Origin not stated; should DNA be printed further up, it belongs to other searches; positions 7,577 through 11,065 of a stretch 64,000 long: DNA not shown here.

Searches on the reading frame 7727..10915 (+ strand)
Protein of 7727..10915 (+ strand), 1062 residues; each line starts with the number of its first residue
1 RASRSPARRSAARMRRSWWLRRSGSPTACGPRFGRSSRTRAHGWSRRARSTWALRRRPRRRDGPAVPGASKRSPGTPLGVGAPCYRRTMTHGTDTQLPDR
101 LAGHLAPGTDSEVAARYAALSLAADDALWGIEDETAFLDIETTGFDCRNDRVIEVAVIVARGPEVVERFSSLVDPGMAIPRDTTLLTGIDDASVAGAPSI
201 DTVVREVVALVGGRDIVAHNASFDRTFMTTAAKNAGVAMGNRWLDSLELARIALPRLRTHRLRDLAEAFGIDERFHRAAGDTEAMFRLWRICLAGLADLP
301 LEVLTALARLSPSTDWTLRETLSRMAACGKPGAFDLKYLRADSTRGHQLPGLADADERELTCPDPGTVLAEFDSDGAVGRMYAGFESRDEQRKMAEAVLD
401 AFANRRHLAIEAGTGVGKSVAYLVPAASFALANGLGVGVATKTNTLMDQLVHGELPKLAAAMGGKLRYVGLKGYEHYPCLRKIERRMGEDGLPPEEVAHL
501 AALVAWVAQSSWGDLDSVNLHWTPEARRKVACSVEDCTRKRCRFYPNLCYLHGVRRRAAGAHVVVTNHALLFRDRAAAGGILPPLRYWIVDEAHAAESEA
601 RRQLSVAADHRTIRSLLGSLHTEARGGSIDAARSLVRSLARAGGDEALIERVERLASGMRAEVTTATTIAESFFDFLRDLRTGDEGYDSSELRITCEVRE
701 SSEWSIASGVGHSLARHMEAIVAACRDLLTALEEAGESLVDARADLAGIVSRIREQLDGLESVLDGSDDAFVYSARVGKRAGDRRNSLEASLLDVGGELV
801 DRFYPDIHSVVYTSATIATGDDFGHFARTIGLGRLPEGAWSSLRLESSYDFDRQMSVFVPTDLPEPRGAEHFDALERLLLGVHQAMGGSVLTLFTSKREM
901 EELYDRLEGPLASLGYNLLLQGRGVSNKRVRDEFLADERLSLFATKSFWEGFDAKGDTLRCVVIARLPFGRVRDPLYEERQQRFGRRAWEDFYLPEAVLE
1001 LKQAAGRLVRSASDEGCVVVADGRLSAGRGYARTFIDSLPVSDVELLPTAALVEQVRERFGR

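Call 49: search_protein_families(library=pfam, proteins=[window:7727-10915:+], max_evalue=0.0001)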
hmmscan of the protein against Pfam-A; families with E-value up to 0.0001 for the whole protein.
window:7727-10915:+ (1062 aa): 3 families
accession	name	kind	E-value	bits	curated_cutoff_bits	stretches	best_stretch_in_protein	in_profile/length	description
PF13307.12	Helicase_C_2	-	2.2e-32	112.9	25.3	1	883-1040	5-168/170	Helicase C-terminal domain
PF00929.31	RNase_T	-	1.2e-23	84.9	24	1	137-286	2-161/164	Exonuclease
PF00270.35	DEAD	-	4.4e-07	30.2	26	0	396-460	5-70/167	DEAD/DEAH box helicase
